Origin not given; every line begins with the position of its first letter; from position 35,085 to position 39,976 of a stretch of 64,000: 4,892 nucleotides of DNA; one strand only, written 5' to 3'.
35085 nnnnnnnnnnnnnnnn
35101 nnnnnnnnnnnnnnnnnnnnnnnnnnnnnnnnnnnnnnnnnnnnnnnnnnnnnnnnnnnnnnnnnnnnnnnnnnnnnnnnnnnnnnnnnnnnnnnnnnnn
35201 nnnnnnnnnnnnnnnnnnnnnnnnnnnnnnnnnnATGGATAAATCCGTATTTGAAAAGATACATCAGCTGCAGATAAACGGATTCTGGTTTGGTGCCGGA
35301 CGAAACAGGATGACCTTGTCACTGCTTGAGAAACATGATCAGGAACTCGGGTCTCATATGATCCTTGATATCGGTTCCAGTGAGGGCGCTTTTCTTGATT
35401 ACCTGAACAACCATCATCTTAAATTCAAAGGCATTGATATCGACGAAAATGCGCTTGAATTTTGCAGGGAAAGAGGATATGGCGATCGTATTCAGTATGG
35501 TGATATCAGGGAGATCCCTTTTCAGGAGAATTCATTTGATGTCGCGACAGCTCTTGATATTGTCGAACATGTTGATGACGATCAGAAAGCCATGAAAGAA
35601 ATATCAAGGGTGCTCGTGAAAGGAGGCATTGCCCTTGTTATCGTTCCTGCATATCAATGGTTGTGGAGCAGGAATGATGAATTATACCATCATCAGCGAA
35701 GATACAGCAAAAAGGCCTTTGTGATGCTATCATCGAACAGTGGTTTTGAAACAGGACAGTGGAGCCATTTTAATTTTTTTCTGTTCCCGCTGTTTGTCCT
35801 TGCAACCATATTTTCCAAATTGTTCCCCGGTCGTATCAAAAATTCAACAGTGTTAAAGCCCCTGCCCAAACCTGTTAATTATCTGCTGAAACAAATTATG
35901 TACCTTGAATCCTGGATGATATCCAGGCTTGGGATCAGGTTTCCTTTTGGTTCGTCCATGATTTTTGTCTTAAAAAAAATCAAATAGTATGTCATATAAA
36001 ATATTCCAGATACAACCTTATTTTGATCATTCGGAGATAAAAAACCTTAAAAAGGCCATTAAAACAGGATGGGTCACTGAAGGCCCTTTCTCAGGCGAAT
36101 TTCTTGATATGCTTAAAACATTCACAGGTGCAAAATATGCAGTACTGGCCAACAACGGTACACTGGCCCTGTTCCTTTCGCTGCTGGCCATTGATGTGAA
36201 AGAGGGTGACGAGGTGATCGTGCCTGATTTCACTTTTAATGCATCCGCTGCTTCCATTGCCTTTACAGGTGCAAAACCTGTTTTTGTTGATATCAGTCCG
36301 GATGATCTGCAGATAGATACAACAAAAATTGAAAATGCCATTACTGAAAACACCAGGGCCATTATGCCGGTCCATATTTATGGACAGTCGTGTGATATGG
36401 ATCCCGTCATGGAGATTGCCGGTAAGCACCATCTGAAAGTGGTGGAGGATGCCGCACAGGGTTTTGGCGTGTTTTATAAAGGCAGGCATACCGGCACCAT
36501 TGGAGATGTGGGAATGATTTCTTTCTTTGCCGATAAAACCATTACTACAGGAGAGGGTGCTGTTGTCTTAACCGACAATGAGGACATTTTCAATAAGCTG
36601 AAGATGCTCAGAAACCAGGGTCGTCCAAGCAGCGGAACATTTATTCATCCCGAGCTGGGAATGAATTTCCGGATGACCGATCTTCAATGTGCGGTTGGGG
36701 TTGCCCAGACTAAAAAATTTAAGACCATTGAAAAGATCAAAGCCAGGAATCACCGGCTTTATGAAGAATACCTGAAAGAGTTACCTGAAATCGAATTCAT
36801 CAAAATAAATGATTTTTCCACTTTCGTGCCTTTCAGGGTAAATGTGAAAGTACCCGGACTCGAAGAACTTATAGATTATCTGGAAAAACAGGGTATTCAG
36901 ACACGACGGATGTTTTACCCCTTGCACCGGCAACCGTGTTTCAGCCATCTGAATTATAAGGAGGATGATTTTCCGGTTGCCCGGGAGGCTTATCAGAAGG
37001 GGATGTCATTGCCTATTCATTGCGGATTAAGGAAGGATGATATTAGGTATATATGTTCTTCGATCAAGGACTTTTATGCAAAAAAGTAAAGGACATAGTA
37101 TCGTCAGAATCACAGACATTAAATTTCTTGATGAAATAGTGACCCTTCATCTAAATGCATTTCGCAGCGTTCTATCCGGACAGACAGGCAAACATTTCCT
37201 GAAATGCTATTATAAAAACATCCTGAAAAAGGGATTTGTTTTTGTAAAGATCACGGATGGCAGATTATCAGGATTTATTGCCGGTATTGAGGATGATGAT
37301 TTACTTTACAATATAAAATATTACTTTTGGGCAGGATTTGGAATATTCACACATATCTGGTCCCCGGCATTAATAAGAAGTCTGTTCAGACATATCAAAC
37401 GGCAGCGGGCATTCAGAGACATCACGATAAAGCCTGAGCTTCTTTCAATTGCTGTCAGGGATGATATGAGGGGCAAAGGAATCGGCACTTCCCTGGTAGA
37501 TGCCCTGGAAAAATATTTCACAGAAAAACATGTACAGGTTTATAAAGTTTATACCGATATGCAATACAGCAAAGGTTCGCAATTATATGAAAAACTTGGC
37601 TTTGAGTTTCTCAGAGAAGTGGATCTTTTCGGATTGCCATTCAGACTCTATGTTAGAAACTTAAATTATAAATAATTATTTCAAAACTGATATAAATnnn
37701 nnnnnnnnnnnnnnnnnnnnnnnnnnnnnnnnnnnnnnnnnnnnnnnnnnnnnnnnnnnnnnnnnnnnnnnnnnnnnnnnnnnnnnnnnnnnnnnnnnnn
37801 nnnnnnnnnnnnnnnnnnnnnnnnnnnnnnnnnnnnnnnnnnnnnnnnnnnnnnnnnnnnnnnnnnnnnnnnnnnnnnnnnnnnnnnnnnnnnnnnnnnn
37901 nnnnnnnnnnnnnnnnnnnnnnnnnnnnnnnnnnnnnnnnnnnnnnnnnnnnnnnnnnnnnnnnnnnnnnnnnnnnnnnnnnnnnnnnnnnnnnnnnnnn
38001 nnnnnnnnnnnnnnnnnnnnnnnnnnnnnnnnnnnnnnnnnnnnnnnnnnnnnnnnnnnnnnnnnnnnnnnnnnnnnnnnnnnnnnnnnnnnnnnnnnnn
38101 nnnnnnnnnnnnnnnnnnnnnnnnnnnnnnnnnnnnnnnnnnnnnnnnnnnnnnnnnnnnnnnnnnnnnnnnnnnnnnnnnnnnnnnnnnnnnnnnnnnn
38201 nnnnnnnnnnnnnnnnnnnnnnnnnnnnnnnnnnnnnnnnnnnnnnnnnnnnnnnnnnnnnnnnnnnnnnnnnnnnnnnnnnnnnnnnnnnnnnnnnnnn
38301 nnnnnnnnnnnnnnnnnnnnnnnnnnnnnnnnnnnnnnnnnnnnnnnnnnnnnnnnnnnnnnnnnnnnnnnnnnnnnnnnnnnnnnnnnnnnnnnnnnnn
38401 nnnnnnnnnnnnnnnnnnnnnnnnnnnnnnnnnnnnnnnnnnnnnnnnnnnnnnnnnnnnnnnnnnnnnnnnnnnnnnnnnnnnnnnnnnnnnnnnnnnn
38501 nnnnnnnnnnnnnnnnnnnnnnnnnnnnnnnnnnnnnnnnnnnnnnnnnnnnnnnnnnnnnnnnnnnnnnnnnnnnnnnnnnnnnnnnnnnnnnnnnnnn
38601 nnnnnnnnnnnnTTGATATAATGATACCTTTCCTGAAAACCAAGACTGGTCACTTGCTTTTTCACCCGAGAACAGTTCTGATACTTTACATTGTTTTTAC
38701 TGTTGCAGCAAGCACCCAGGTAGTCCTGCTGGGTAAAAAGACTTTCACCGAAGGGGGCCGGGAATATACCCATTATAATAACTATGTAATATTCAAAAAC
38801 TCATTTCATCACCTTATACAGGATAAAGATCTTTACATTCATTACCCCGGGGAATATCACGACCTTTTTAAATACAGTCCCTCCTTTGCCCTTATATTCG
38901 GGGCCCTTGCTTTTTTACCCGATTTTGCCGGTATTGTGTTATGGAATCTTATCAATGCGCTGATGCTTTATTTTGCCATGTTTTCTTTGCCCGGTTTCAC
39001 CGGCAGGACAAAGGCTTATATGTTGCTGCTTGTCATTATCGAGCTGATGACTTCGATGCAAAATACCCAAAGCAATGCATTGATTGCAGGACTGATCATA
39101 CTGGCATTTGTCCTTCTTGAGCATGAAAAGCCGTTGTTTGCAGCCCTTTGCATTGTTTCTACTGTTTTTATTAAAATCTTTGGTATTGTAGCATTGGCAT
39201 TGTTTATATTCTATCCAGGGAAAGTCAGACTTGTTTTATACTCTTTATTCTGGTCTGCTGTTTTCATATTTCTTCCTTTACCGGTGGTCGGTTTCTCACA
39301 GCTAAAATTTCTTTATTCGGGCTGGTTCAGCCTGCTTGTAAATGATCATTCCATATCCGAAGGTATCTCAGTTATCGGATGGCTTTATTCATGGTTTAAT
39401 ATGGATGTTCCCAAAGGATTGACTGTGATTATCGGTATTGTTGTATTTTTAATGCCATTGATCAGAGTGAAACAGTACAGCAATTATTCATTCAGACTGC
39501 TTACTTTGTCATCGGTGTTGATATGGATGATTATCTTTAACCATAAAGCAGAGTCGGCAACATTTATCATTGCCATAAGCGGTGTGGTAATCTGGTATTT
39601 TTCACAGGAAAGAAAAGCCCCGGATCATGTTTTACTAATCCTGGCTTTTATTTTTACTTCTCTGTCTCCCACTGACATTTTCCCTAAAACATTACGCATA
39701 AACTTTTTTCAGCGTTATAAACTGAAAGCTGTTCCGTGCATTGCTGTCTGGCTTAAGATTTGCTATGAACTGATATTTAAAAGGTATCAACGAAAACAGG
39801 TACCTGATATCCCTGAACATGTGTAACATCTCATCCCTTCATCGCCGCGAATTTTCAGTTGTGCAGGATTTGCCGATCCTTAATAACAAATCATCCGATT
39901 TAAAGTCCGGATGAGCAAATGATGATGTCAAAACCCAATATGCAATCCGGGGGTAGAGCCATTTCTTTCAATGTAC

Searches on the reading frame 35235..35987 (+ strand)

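Call 66: search_protein_families(library=pfam, proteins=[window:35235-35987:+], max_evalue=0.0001)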
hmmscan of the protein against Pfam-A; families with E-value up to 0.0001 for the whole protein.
window:35235-35987:+ (250 aa): 7 families
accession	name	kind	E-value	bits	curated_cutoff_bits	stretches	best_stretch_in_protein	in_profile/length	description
PF08241.18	Methyltransf_11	-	5.2e-21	75.5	21.2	1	44-134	1-94/95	Methyltransferase domain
PF13649.12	Methyltransf_25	-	9.9e-16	58.7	27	1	43-131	1-97/97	Methyltransferase domain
PF13847.12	Methyltransf_31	-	3.6e-13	49.9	27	1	43-139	7-113/145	Methyltransferase domain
PF08242.18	Methyltransf_12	-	9.7e-12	45.9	30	1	44-132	1-97/98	Methyltransferase domain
PF13489.12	Methyltransf_23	-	3.5e-10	40.3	27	1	42-171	25-159/164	Methyltransferase domain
PF01209.24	Ubie_methyltran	-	9.5e-07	28.8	20.1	1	42-136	50-152/233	ubiE/COQ5 methyltransferase family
PF07021.18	MetW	-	2.7e-06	27.6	21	1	42-130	16-105/193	Methionine biosynthesis protein MetW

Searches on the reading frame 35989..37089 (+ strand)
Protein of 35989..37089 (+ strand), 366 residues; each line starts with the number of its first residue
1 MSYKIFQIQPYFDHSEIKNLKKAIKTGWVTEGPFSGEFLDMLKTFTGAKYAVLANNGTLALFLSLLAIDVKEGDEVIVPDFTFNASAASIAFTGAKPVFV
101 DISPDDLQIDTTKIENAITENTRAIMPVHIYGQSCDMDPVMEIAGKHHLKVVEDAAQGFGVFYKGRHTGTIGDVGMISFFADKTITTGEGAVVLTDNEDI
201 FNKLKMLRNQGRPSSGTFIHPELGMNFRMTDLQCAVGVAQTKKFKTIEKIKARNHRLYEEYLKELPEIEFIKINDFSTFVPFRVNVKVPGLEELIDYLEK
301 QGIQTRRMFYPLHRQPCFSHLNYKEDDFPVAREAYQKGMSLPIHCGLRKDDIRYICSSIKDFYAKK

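Call 66: search_protein_families(library=pfam, proteins=[window:35989-37089:+], max_evalue=0.0001)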
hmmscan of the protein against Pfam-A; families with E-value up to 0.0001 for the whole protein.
window:35989-37089:+ (366 aa): 3 families
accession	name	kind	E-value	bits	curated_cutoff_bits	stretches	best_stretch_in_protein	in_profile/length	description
PF01041.23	DegT_DnrJ_EryC1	-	4.4e-108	362.2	19.8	1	13-359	4-359/360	DegT/DnrJ/EryC1/StrS aminotransferase family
PF00266.25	Aminotran_5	-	4.3e-06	26.4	21.5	1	55-306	68-336/371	Aminotransferase class-V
PF00155.27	Aminotran_1_2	-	4.7e-05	23.2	19.7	0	48-122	65-141/361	Aminotransferase class I and II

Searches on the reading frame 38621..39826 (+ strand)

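Call 66: search_protein_families(library=pfam, proteins=[window:38621-39826:+], max_evalue=0.0001)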
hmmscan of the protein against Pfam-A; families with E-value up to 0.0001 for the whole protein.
window:38621-39826:+ (401 aa): 1 family
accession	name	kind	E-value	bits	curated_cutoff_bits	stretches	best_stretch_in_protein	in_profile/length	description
PF09594.16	GT87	-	2.4e-16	60.7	25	1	83-303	1-234/237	Glycosyltransferase family 87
